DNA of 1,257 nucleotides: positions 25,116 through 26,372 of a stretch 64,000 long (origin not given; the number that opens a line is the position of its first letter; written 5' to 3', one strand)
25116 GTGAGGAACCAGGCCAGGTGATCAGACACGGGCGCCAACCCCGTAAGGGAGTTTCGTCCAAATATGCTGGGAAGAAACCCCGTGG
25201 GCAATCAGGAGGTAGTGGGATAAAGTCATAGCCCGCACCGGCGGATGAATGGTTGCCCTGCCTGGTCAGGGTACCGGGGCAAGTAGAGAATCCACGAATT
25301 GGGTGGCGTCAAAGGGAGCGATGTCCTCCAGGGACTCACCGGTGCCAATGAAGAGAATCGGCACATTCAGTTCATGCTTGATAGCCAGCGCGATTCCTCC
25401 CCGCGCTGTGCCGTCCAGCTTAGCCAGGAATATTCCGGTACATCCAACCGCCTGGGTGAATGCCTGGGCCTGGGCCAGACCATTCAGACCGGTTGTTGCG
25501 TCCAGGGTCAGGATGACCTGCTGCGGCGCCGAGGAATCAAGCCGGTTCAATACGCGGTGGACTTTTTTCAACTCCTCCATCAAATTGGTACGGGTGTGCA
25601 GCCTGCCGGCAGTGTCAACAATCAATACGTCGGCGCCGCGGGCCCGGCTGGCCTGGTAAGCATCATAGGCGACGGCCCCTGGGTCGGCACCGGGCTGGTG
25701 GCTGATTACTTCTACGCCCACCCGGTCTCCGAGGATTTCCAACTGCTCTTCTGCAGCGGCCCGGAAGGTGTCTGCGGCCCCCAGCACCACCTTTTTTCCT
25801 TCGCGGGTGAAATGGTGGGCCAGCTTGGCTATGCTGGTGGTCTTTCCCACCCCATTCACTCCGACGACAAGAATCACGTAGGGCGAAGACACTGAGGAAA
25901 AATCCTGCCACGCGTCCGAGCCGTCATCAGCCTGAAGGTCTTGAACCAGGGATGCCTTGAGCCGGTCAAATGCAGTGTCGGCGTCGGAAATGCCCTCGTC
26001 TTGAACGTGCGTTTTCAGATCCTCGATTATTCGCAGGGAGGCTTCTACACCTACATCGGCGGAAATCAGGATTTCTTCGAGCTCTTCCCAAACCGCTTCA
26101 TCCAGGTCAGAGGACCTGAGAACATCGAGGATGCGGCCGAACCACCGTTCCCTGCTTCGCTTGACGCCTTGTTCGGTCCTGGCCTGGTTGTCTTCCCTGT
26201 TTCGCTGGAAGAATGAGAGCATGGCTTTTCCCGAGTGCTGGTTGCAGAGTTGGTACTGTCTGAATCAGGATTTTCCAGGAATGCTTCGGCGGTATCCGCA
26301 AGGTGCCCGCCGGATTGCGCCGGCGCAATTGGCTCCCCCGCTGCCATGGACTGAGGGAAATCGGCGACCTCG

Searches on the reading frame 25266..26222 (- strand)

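Call 25: search_protein_families(library=pfam, proteins=[window:25266-26222:-], max_evalue=0.001)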
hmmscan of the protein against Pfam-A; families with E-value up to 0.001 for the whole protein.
window:25266-26222:- (318 aa): 10 families
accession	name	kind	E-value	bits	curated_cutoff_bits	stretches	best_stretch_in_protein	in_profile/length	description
PF00448.28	SRP54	-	1.6e-73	247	22.7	1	114-314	1-195/196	SRP54-type protein, GTPase domain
PF02881.24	SRP54_N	-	7.5e-12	45.7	22.4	1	29-84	3-67/75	SRP54-type protein, helical bundle domain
PF13604.12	AAA_30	-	1.1e-08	35.5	27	1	113-212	16-104/191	AAA domain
PF13401.12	AAA_22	-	1.6e-08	35.4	27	1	113-239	4-121/130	AAA domain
PF03308.22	MeaB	-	3.3e-05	23.5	23.1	1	116-179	35-96/273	Methylmalonyl Co-A mutase-associated GTPase MeaB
PF01656.29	CbiA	-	5.5e-05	23.6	25.4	1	124-231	9-86/125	CobQ/CobB/MinD/ParA nucleotide binding domain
PF13191.12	AAA_16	-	5.6e-05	24.1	32.6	1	114-241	24-139/167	AAA ATPase domain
PF06414.18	Zeta_toxin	-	7e-05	22.8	22.3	1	109-220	11-119/199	Zeta toxin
PF13245.12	AAA_19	-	0.00019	22.1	25.1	1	114-223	11-119/134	AAA domain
PF20720.3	nSTAND3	-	0.00061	20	27.2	0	116-228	19-128/155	Novel STAND NTPase 3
